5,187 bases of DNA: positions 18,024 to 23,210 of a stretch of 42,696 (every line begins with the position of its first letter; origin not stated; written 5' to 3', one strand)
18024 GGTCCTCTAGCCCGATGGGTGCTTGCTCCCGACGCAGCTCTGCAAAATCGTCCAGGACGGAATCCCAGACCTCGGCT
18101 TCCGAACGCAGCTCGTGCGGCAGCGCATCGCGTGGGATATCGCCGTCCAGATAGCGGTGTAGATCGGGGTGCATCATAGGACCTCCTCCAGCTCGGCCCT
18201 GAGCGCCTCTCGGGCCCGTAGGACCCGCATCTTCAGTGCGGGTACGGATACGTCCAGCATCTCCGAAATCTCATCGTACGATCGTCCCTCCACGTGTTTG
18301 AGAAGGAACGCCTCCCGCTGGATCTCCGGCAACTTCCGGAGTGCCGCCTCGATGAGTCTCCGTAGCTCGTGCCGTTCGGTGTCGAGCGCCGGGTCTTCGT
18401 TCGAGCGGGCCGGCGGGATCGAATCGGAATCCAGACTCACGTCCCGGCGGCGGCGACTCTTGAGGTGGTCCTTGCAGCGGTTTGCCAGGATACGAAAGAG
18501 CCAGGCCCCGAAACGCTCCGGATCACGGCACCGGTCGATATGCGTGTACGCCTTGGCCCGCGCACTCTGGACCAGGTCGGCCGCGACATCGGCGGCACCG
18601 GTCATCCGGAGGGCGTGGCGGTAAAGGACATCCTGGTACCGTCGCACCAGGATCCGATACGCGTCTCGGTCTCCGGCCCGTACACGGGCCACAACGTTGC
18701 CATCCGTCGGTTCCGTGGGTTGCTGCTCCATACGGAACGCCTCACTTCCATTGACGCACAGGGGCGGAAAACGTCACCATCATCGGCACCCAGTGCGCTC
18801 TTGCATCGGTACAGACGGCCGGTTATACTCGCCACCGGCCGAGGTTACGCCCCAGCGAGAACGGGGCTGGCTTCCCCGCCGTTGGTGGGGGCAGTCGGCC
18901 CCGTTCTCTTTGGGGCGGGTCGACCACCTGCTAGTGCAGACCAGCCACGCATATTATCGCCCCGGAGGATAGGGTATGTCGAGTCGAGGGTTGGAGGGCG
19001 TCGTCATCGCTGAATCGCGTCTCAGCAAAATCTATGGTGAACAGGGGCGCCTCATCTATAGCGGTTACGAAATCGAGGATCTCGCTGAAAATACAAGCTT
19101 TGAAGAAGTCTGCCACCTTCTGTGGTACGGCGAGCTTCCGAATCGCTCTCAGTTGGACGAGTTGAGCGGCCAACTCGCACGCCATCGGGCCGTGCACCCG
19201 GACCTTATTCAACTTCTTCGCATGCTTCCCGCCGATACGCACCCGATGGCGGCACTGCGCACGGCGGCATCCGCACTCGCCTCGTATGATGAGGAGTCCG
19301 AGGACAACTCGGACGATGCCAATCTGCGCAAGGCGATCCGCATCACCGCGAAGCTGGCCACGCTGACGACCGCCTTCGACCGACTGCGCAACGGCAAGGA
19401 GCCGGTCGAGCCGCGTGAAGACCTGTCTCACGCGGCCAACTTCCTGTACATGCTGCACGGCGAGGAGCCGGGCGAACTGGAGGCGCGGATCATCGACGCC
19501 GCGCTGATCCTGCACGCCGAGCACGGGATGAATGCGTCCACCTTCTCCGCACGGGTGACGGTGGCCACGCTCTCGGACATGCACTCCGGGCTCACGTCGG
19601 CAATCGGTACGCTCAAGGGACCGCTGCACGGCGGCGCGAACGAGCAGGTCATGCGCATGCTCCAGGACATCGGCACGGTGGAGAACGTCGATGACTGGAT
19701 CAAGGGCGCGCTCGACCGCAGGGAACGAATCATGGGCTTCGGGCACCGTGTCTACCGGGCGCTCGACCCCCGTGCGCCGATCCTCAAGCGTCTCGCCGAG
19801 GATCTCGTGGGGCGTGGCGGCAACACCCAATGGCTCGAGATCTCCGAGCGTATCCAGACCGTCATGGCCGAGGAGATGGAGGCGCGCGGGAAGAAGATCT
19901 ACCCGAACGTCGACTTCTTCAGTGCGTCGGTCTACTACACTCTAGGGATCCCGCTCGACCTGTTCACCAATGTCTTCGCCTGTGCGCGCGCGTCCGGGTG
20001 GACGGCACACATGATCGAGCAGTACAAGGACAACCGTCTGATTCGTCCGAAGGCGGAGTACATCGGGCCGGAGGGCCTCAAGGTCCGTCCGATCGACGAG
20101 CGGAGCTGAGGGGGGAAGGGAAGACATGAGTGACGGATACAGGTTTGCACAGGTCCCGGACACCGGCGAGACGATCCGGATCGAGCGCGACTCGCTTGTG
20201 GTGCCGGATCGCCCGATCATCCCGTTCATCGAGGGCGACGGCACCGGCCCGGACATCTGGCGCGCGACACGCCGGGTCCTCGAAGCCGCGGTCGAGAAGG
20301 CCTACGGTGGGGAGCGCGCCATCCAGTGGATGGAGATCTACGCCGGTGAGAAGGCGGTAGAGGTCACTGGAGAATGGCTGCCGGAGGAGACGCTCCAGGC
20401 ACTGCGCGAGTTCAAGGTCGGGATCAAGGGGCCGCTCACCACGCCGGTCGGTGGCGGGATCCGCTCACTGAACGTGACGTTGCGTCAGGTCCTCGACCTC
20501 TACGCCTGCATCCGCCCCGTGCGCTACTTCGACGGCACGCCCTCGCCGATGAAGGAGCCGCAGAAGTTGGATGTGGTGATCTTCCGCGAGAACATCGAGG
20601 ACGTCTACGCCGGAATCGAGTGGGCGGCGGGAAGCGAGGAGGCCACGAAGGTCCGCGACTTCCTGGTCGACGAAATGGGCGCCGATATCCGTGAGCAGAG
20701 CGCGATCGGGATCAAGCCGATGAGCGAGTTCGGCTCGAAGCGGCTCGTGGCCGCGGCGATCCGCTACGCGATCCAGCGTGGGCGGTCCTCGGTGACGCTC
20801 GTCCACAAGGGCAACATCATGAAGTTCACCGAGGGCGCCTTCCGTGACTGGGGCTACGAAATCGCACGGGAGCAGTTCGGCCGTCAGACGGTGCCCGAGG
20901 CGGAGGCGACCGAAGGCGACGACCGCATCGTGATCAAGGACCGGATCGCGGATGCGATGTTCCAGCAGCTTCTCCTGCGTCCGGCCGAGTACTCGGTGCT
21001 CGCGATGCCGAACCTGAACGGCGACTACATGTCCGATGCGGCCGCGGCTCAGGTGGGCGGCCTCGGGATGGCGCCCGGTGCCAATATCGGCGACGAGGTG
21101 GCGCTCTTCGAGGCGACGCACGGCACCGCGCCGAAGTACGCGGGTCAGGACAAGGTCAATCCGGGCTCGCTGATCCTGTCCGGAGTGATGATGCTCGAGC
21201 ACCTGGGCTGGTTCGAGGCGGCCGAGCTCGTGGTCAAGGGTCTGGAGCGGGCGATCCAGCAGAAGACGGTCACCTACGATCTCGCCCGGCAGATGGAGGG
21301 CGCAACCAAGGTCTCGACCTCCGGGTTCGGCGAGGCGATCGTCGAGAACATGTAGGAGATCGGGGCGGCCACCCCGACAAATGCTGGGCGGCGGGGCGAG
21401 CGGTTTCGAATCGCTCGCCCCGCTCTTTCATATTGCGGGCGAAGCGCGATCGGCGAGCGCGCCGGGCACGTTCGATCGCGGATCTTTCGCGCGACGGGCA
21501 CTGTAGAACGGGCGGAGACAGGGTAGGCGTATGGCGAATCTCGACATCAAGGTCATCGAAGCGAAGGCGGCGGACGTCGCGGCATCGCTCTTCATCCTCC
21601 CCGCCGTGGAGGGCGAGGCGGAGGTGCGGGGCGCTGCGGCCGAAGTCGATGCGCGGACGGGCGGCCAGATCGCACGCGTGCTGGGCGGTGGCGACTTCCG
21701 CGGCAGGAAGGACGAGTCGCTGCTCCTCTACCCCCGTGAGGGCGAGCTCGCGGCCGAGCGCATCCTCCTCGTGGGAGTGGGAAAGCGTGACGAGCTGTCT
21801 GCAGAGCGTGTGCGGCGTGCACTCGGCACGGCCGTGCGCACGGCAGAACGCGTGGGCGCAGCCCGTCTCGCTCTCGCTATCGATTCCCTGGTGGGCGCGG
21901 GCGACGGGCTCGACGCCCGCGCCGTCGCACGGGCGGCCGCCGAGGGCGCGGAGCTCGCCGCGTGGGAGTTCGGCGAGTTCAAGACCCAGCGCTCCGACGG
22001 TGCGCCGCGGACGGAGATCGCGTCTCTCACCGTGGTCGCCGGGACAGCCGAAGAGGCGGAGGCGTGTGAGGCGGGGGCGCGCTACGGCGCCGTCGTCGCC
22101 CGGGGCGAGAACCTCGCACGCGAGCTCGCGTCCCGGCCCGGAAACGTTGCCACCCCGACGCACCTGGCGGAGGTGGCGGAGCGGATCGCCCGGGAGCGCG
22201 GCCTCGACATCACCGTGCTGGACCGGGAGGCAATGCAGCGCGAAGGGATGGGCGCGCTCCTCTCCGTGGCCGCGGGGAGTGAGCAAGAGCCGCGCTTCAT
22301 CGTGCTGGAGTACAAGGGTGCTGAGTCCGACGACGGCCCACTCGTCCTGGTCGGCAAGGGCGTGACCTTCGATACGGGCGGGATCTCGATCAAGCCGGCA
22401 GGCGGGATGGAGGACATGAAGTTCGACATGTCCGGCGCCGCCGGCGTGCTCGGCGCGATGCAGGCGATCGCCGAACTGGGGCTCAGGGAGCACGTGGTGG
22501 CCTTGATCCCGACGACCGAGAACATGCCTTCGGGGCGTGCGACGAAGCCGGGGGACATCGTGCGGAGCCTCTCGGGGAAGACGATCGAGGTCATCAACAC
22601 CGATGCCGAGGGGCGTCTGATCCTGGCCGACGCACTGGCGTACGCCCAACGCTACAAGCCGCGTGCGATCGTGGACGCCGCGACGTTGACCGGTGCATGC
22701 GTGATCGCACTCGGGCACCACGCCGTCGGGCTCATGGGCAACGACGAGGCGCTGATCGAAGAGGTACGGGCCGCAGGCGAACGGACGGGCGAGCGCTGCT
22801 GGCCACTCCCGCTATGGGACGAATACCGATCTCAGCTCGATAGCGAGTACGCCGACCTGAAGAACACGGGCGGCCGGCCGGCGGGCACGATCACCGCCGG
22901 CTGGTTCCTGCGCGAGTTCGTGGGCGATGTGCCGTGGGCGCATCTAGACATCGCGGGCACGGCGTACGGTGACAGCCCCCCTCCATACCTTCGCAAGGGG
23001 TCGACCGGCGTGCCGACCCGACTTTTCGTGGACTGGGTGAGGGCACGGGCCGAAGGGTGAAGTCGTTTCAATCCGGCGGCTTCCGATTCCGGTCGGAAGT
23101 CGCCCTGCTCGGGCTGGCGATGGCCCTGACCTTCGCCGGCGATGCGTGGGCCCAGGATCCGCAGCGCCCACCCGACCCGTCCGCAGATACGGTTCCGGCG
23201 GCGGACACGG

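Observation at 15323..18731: ECF sigma operon whose anti-sigma factor and outer-membrane partner both carry a CBM48/AMPK-beta-like module: candidate new envelope signalling system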

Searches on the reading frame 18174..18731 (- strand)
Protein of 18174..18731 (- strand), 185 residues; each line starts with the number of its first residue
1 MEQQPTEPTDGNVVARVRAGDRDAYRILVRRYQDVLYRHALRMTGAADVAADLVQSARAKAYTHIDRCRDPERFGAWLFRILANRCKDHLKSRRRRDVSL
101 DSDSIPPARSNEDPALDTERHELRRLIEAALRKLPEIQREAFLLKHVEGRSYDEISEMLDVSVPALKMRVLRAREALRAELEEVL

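Call 3: search_protein_families(library=pfam, proteins=[window:18174-18731:-], max_evalue=1)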
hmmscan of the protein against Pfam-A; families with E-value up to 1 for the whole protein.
window:18174-18731:- (185 aa): 8 families
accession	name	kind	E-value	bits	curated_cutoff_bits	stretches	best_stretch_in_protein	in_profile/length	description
PF08281.18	Sigma70_r4_2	-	5.2e-17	61.7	25.7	1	125-177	2-54/54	Sigma-70, region 4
PF04542.20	Sigma70_r2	-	2.7e-16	59.5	24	1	28-96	1-71/71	Sigma-70 region 2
PF04545.22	Sigma70_r4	-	3.6e-07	30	24.1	1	130-179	1-50/50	Sigma-70, region 4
PF22233.2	PhyR_sigma-like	-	1.2e-05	25.5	27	1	131-166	1-36/50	Response regulator PhyR, sigma-like domain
PF07638.17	Sigma70_ECF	-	0.0016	18.8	21.1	1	13-182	7-184/185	ECF sigma factor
PF12645.13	HTH_16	-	0.042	14.4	22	1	13-65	3-61/65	Helix-turn-helix domain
PF13384.12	HTH_23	-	0.091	13.1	24.6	1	136-167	4-35/50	Homeodomain-like domain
PF11035.13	SNAPC2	-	0.16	12.5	25.5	1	118-172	25-73/334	Small nuclear RNA activating complex (SNAPc), subunit 2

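Call 4: search_protein_families(library=ncbifam, proteins=[window:18174-18731:-], max_evalue=1)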
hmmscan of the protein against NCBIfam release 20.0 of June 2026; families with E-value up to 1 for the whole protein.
window:18174-18731:- (185 aa): 104 families (the best 25 are shown)
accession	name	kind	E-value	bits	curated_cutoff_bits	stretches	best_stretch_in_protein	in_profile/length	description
NF007223.0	PRK09641.1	equivalog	2.4e-32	112.3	209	1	13-183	8-186/187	RNA polymerase sigma factor SigW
NF008888.0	PRK11922.1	equivalog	3.3e-32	112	204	1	3-183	10-198/231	RNA polymerase sigma factor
TIGR02937.1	sigma70-ECF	superfamily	3.7e-30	104.7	42.9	1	24-181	2-165/165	sigma-70 family RNA polymerase sigma factor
TIGR02948.1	SigW_bacill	equivalog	5.2e-30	104.9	243.1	1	13-183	8-186/187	RNA polymerase sigma factor SigW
NF058625.1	sigma_PG0214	equivalog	6.8e-30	104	130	1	24-183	5-163/170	GFO_1088 family ECF-type sigma factor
NF007225.0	PRK09643.1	equivalog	1.5e-29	103.2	190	1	5-183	9-184/204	RNA polymerase sigma factor SigM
NF004113.0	PRK05602.1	equivalog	1.7e-29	103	208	1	4-183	26-203/211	RNA polymerase sigma factor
NF009166.1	PRK12513.1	equivalog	7.5e-29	100.8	206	1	5-183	4-188/193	RNA polymerase sigma factor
NF009190.0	PRK12538.1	equivalog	2.2e-28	99.5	303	1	9-182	49-220/233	RNA polymerase sigma factor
TIGR02939.1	RpoE_Sigma70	equivalog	4.1e-28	98.7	236.15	1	7-183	4-188/190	RNA polymerase sigma factor RpoE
TIGR02983.1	SigE-fam_strep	subfamily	1.7e-27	96.3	141.55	1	21-183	4-160/162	SigE family RNA polymerase sigma factor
TIGR02985.1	Sig70_bacteroi1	subfamily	5.2e-27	95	126.4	1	24-181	2-162/162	RNA polymerase sigma-70 factor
NF007216.0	PRK09638.1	equivalog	1e-26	93.8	194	1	10-183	5-176/180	RNA polymerase sigma factor SigY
TIGR02950.1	SigM_subfam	subfamily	3.6e-25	88.6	147.95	1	29-181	6-158/159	RNA polymerase sigma factor, SigM family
NF009171.0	PRK12518.1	equivalog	1.3e-24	87.1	208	1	2-182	6-185/191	RNA polymerase sigma factor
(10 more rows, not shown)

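Call 67: search_solved_structures(query=window:18174-18731:-, max_evalue=0.00001)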
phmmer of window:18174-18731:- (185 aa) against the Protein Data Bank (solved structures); distinct sequences matched with E-value up to 0.00001: 22.
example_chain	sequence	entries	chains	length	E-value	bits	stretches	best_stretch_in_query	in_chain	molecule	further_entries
1or7_A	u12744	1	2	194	2.4e-24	89.6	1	8-181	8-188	RNA polymerase sigma-E factor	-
6jbq_F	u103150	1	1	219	3.8e-24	88.9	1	8-181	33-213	ECF RNA polymerase sigma-E factor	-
8z6g_B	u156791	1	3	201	1.4e-22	83.8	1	6-183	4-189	RNA polymerase sigma factor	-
6in7_B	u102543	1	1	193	1.4e-22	83.8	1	6-183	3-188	RNA polymerase sigma-H factor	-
5wuq_A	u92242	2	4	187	1.1e-20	77.6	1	14-183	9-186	ECF RNA polymerase sigma factor SigW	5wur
6jcy_F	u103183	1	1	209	4.3e-16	62.7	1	4-184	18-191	ECF RNA polymerase sigma factor SigH,ECF RNA polymerase sigma factor SigE,ECF RNA polymera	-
9m9d_F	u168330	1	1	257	2.9e-15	60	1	23-180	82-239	ECF RNA polymerase sigma factor SigE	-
9m9e_F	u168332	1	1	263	3.1e-15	59.9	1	23-180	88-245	ECF RNA polymerase sigma factor SigE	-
9m98_F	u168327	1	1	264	3.2e-15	59.9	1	23-180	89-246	ECF RNA polymerase sigma factor SigE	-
7qh5_A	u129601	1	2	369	5.5e-15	59.1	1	16-105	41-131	RNA polymerase sigma factor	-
5zx2_F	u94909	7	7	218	1.5e-13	54.4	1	4-184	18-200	ECF RNA polymerase sigma factor SigH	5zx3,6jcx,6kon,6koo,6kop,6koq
4cxf_A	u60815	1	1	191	6.1e-12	49.2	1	7-181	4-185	RNA POLYMERASE SIGMA FACTOR CNRH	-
6dv9_F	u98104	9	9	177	7.6e-12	48.9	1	19-184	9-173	ECF RNA polymerase sigma factor SigL | RNA polymerase sigma factor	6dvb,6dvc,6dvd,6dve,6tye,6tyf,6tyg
2map_A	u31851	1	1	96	8.7e-12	48.7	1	8-96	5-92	RNA polymerase sigma factor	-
2mao_A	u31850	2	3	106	9.5e-12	48.6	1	8-96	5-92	RNA polymerase sigma factor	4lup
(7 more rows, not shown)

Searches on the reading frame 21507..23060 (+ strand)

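Call 55: search_protein_families(library=pfam, proteins=[window:21507-23060:+], max_evalue=0.001)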
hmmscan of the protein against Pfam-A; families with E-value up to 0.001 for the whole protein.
window:21507-23060:+ (517 aa): 2 families
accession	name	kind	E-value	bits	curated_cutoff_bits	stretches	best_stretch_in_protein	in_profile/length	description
PF00883.26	Peptidase_M17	-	5.6e-129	430.3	25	1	202-507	1-309/310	Cytosol aminopeptidase family, catalytic domain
PF02789.23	Peptidase_M17_N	-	1.1e-25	90.5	23.4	1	32-161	3-128/129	Cytosol aminopeptidase family, N-terminal domain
